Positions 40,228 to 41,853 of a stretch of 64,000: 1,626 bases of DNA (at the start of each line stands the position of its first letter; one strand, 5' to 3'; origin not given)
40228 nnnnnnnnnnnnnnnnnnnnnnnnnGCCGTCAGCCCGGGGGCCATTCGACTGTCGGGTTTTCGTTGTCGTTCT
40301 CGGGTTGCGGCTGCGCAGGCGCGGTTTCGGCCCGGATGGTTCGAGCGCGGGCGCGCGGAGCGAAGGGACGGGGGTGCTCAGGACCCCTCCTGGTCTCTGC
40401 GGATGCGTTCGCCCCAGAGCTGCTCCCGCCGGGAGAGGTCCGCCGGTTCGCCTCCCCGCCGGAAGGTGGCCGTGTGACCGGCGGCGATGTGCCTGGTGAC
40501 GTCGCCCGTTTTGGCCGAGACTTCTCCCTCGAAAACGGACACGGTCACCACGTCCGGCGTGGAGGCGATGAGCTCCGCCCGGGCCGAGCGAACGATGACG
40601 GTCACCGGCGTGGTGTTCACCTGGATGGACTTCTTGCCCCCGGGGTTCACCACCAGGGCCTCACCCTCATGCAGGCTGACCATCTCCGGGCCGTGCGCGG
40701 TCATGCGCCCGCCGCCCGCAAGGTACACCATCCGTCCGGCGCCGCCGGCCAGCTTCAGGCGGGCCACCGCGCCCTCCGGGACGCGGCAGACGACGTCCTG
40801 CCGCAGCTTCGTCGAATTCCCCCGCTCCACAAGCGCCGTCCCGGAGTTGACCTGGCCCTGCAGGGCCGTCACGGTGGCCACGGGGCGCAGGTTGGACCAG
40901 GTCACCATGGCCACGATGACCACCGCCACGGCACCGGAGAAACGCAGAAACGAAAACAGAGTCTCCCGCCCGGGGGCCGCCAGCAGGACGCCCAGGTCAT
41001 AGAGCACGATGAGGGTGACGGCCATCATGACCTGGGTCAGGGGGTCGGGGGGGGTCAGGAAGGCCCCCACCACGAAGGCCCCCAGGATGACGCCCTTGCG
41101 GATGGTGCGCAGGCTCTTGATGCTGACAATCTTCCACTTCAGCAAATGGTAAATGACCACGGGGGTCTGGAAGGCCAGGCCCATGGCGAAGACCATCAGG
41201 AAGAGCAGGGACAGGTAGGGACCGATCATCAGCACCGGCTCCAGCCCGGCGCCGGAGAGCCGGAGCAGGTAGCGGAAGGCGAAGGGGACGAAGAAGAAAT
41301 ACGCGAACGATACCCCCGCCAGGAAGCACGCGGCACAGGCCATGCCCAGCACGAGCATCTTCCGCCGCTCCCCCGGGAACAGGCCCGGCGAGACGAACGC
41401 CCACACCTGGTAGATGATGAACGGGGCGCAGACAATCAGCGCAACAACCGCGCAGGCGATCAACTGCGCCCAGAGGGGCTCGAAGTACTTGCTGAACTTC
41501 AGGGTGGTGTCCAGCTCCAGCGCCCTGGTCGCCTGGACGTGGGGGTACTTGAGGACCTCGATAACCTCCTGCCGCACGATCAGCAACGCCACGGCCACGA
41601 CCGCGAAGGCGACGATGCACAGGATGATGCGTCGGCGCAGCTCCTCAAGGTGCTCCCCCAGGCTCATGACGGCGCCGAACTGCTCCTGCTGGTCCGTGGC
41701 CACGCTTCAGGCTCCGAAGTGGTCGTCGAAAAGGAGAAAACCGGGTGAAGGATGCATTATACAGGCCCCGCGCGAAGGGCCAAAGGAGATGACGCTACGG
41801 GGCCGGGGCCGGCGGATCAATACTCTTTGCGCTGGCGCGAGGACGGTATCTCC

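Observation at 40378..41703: TatC fused to a C-terminal FecR-like domain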

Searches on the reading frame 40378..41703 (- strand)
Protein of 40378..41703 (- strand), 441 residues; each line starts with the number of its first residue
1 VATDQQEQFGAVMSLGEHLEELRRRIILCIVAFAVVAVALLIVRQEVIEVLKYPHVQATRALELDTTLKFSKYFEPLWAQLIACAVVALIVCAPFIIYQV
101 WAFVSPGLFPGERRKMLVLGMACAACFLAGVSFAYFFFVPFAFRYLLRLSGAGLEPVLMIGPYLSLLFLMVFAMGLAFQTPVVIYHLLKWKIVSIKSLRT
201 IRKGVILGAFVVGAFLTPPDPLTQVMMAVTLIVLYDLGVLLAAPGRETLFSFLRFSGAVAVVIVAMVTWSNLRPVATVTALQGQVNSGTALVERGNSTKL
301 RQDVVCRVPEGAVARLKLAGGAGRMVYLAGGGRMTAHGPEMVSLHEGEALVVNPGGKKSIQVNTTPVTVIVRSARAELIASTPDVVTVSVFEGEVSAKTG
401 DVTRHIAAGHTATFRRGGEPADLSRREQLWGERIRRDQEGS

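Call 3: search_protein_families(library=pfam, proteins=[window:40378-41703:-], max_evalue=10)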
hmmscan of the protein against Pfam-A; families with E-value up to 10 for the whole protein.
window:40378-41703:- (441 aa): 7 families
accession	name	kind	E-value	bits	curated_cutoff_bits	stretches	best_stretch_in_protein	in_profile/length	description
PF00902.23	TatC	-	2.2e-54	184.9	25.1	1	17-229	1-207/208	Sec-independent protein translocase protein (TatC)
PF04773.18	FecR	-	0.00017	22.4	24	1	339-395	40-96/97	FecR protein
PF24378.1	DUF7534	-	0.022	15.4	28.4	1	209-234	15-40/57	Family of unknown function (DUF7534)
PF11820.13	DUF3339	-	0.025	15.2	25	1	224-275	6-57/67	Protein of unknown function (DUF3339)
PF16026.10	MIEAP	-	0.088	13.2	27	1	12-67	24-81/195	Mitochondria-eating protein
PF05899.18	Cupin_3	-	0.15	12.2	23.5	0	387-417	28-59/74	EutQ-like cupin domain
PF17576.7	DUF5480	-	0.82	10.1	25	1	232-273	2-42/71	Family of unknown function (DUF5480)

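Call 4: search_protein_families(library=ncbifam, proteins=[window:40378-41703:-], max_evalue=10)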
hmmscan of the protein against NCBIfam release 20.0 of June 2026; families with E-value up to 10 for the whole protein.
window:40378-41703:- (441 aa): 3 families
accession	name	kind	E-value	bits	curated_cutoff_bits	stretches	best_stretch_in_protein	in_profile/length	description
TIGR00945.1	tatC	equivalog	3.7e-53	180.6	132.7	1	16-235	2-215/215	twin-arginine translocase subunit TatC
NF008174.0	PRK10921.1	equivalog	4.3e-39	134.6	432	1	15-242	9-233/258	Sec-independent protein translocase subunit TatC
TIGR01912.1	TatC-Arch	equivalog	5.4e-38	131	192.6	1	25-242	10-229/234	Sec-independent protein translocase TatC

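Call 5: find_homologous_proteins(query=window:40378-41703:-)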
Query window:40378-41703:- (441 aa): 357 proteins with E <= 0.001 among 8000 candidates; the best 120 are listed.
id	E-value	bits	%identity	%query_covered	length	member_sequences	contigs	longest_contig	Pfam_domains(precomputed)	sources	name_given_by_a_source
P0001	1.3e-283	958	100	100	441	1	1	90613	PF00902.24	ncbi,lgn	-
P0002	2.5e-211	720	74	100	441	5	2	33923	PF00902.24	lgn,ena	-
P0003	2.4e-149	516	54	100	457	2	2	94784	PF00902.24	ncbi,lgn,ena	-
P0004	1.0e-137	478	53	99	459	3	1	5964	PF00902.24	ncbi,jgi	ncbi:MAG: twin-arginine translocase subunit TatC [Planctomycetota bacterium]|jgi:Tat protein translo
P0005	3.4e-135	469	55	95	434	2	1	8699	PF00902.24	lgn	-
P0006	3.8e-135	469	52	97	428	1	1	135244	PF00902.24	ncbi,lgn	-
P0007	4.7e-134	466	53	97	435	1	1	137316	PF04773.19,PF00902.24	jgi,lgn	jgi:sec-independent protein translocase protein TatC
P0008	5.0e-134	465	53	97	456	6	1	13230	PF04773.19,PF00902.24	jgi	-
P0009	1.2e-133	464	53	98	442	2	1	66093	PF00902.24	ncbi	ncbi:MAG: twin-arginine translocase subunit TatC [Candidatus Brocadiia bacterium]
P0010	1.9e-133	464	51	97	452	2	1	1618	PF00902.24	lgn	-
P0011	2.2e-133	463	54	95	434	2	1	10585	PF00902.24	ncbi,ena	-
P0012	2.3e-132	460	53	96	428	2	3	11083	PF00902.24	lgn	-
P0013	1.1e-130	454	52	98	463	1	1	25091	PF00902.24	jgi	-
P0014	5.5e-130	452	53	96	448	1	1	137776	PF00902.24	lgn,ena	-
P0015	5.5e-129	449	52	95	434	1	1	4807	PF00902.24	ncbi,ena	-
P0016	4.0e-128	446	50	97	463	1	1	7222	PF00902.24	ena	-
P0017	8.0e-128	445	52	98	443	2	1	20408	PF00902.24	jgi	-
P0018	1.3e-127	444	50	97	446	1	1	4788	PF00902.24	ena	-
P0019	7.5e-125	435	51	97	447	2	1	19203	PF00902.24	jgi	-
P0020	2.3e-124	434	50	97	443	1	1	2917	PF00902.24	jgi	-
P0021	3.2e-123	430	48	100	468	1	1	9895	PF00902.24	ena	-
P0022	3.7e-123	430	49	96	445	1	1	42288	PF00902.24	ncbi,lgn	-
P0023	6.9e-123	429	48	96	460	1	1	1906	PF00902.24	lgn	-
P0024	4.9e-122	426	50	97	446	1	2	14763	PF00902.24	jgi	-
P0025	5.4e-122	426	49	95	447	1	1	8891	PF00902.24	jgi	jgi:sec-independent protein translocase protein TatC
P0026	7.9e-122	425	52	97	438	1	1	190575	PF00902.24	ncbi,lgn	-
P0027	1.1e-121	425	51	96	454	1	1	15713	PF00902.24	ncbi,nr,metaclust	ncbi:MAG: hypothetical protein AMK73_02155 [Planctomycetes bacterium SM23_32]|nr:MAG: hypothetical p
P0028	1.3e-121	425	50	97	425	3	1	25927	PF00902.24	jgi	-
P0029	6.3e-121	422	48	98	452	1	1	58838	PF00902.24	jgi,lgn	jgi:sec-independent protein translocase protein TatC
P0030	2.7e-120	420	49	97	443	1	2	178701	PF00902.24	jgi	jgi:Tat protein translocase TatC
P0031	1.8e-118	414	48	98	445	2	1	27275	PF00902.24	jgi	-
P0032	7.5e-118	412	47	99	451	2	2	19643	PF00902.24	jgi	-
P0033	2.2e-117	411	45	99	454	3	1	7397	PF00902.24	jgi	-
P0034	7.3e-117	409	48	97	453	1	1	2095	PF00902.24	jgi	jgi:Tat protein translocase TatC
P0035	9.5e-117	409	48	96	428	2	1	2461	PF00902.24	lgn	-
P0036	2.0e-116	407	49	95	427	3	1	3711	PF00902.24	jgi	-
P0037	2.3e-116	407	47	95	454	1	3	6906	PF00902.24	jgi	jgi:sec-independent protein translocase protein TatC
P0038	7.5e-116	406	45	97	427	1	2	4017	PF00902.24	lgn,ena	-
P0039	2.4e-115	404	47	95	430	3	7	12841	PF00902.24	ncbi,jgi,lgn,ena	-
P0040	2.0e-114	401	47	99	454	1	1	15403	PF00902.24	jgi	jgi:Tat protein translocase TatC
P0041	6.4e-113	396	46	96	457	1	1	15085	PF00902.24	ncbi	-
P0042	4.9e-112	393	46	94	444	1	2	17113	PF00902.24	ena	-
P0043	5.4e-112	393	45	98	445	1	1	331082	PF00902.24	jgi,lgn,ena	-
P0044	6.4e-112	393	45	95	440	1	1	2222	PF00902.24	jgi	-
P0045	7.1e-112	392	47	97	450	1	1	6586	PF00902.24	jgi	jgi:Tat protein translocase TatC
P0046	1.2e-111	392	45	98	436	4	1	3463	PF00902.24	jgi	jgi:Tat protein translocase TatC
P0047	1.6e-111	391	48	96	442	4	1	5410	PF00902.24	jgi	-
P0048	1.7e-111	391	44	97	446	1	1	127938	PF00902.24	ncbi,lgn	ncbi:MAG: twin-arginine translocase subunit TatC [Planctomycetota bacterium]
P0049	4.5e-110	387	46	98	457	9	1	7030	PF00902.24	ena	-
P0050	4.6e-110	387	45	97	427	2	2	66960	PF00902.24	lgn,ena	-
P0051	1.4e-109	385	45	96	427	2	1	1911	PF04773.19,PF00902.24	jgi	jgi:Tat protein translocase TatC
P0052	8.0e-109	382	45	96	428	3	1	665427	PF00902.24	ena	-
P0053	3.7e-108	380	45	97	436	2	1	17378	PF00902.24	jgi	-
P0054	8.0e-104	366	46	95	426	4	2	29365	PF00902.24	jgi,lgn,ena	-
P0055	1.0e-103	366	43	97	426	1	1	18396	PF00902.24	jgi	jgi:sec-independent protein translocase protein TatC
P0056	1.1e-102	362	43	95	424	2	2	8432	PF00902.24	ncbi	-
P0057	2.1e-101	358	43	97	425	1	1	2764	PF00902.24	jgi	jgi:Tat protein translocase TatC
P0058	2.6e-101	358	45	95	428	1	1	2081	PF00902.24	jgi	jgi:Tat protein translocase TatC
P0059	1.0e-99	352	43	98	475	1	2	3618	PF04773.19,PF00902.24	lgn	-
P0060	4.3e-96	340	42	99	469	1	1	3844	PF00902.24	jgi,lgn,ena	-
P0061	9.4e-95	336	42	97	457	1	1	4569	PF00902.24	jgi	-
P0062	1.4e-94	335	40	96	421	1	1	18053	PF04773.19,PF00902.24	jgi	-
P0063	8.5e-93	330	43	96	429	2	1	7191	PF00902.24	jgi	-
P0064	4.1e-90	321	40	95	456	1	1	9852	PF00902.24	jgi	jgi:Tat protein translocase TatC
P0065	5.4e-73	264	49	62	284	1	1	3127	PF00902.24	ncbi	ncbi:MAG: twin-arginine translocase subunit TatC, partial [Planctomycetota bacterium]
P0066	7.4e-73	264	49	63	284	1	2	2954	PF00902.24,PF05899.19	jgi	jgi:hypothetical protein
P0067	1.6e-64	236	48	62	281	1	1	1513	PF04773.19,PF00902.24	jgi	jgi:hypothetical protein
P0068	9.6e-42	161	38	55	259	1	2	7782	PF00902.24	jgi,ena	-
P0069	5.2e-41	159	38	53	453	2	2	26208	PF00902.24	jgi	-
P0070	9.1e-37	145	36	54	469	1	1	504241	PF00902.24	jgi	jgi:sec-independent protein translocase protein TatC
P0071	1.4e-36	144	37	44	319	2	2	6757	PF00902.24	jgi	-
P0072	1.4e-35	141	36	54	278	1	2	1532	PF00902.24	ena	-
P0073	5.7e-35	139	37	51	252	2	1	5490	PF00902.24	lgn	-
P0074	1.8e-34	138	36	55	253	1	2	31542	PF00902.24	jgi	jgi:sec-independent protein translocase protein TatC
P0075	4.5e-34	136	37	51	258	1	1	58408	PF00902.24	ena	-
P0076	5.4e-34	136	38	52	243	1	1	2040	PF00902.24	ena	-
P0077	6.9e-34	136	39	52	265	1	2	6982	PF00902.24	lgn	-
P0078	8.0e-34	135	36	52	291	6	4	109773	PF00902.24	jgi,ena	-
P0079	1.2e-33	135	38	52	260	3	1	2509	PF00902.24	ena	-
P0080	1.6e-33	134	36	52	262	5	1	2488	PF00902.24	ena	-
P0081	3.9e-33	133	34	52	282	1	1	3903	PF00902.24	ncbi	-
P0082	9.6e-33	132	37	54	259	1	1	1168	PF00902.24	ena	-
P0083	2.3e-32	131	38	55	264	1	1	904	PF00902.24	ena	-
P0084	2.3e-32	131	38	52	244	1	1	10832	PF00902.24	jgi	jgi:sec-independent protein translocase protein TatC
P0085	2.6e-32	130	38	54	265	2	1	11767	PF00902.24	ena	-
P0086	3.7e-32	130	30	51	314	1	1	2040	PF00902.24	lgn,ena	-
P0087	3.7e-32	130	35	51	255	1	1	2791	PF00902.24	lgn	-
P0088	3.9e-32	130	32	52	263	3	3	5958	PF00902.24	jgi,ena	jgi:sec-independent protein translocase protein TatC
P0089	5.2e-32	129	35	54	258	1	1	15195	PF00902.24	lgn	-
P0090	5.8e-32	129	36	56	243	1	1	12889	PF00902.24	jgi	-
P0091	5.8e-32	129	35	55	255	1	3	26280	PF00902.24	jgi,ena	-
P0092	6.0e-32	129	41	37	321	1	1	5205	PF00902.24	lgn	-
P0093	8.8e-32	129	36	52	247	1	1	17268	PF00902.24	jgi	-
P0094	1.0e-31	128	34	54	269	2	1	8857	PF00902.24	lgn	-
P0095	1.0e-31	128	35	55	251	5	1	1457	PF00902.24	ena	-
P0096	1.1e-31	128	34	52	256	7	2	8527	PF00902.24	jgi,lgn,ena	-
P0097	1.2e-31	128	34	55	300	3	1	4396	PF00902.24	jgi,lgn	jgi:sec-independent protein translocase protein TatC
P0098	1.5e-31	128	33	54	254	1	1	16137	PF00902.24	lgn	-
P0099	1.6e-31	128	34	55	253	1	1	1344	PF00902.24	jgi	-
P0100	1.7e-31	128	34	52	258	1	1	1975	PF00902.24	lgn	-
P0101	1.7e-31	128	34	52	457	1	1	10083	PF00902.24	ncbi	-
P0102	1.8e-31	128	37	52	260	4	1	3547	PF00902.24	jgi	-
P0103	2.4e-31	127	37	55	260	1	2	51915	PF00902.24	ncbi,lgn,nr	ncbi:MAG: twin-arginine translocase subunit TatC [Gammaproteobacteria bacterium]|nr:twin-arginine tr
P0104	2.5e-31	127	33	56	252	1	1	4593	PF00902.24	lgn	-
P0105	2.8e-31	127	33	40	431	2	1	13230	PF00902.24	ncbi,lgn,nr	ncbi:MAG: twin-arginine translocase subunit TatC [Planctomycetes bacterium]|nr:twin-arginine translo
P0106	3.2e-31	127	36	52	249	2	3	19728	PF00902.24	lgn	-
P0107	3.7e-31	127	35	52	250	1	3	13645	PF00902.24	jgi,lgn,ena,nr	nr:twin-arginine translocase subunit TatC [Desulfobacterales bacterium]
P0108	3.9e-31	127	36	38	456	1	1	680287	PF00902.24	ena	-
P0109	4.0e-31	127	36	51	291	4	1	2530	PF00902.24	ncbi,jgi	-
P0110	5.0e-31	126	34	54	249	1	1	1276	PF00902.24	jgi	jgi:sec-independent protein translocase protein TatC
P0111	6.9e-31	126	37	51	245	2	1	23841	PF00902.24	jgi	jgi:sec-independent protein translocase protein TatC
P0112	7.3e-31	126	32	53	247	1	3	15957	PF00902.24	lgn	-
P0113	7.4e-31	126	29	50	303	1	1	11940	PF00902.24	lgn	-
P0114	7.5e-31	126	33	54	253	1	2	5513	PF00902.24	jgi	jgi:sec-independent protein translocase protein TatC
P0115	8.0e-31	125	33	38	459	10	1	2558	PF00902.24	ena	-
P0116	8.1e-31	125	33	52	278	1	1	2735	PF00902.24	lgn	-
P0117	9.2e-31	125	39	52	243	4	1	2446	PF00902.24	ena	-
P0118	9.7e-31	125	34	54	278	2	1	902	PF00902.24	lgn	-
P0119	1.1e-30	125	36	54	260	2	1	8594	PF00902.24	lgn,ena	-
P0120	1.2e-30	125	36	52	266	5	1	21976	PF00902.24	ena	-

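Call 9: search_protein_families(library=pfam, alignment_id=A1, max_evalue=0.01)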
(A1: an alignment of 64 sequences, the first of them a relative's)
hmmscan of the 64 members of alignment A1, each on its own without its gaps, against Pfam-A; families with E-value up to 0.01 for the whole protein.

A. member 1, P0001 (441 aa): 2 families
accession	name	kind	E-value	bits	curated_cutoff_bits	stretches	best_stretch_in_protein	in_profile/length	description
PF00902.23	TatC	-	2.2e-54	184.9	25.1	1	17-229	1-207/208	Sec-independent protein translocase protein (TatC)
PF04773.18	FecR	-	0.00017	22.4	24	1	339-395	40-96/97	FecR protein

B. families by the number of members that match (of 64 scanned): 7 families
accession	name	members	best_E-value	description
PF00902.23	TatC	64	1.7e-65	Sec-independent protein translocase protein (TatC)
PF04773.18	FecR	32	9.6e-09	FecR protein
PF24378.1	DUF7534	30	0.00019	Family of unknown function (DUF7534)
PF05899.18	Cupin_3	5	0.00065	EutQ-like cupin domain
PF07883.17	Cupin_2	2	0.0013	Cupin domain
PF12852.13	Cupin_6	1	0.0033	Cupin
PF14525.12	AraC_binding_2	1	0.0038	AraC-binding-like domain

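Call 10: find_encoding_contigs(protein=P0001, flank=10000, max_places=3)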
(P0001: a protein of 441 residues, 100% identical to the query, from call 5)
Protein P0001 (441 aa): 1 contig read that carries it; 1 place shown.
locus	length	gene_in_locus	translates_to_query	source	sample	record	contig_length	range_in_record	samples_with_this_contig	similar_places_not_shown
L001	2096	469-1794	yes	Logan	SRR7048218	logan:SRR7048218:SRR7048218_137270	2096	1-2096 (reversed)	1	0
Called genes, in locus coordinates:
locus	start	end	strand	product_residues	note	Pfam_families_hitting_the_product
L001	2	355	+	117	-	?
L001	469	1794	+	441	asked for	PF00902:TatC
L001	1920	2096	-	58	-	?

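Call 13: predict_structure(alignment_id=A1)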
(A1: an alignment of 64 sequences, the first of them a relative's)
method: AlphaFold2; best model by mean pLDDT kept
length: 441 residues; sequences in the alignment: 64
mean_pLDDT: 87.1   pTM: 0.77
mean pLDDT of the five models: 87.1, 85.7, 85.6, 83.5, 83.5
residues with pLDDT >= 90: 199; 70-90: 221; 50-70: 10; < 50: 11
segments of 3 or more residues with pLDDT < 50: 1-10
pLDDT, mean of each block of 10 residues (from residue 1): 44 75 94 97 93 89 81 87 93 94 82 87 94 92 83 72 87 90 90 86 88 80 85 89 87 86 86 91 92 93 93 92 88 92 95 84 92 94 91 91 90 85 84 81 50
secondary structure, 60 per line:
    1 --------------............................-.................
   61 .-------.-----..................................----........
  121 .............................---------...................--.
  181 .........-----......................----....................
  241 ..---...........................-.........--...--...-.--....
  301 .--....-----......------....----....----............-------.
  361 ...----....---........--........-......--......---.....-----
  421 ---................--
elements in order: H15-42 H44-61 H75-108 H113-149 H160-177 H180-189 H195-216 H221-242 H246-272 E274-282 E285-287 E290-292 E297-301 E304-307 E313-318 E325-328 E333-336 E341-352 E360-363 E368-371 E375-382 E385-392 E394-399 E402-407 E411-415 H424-439
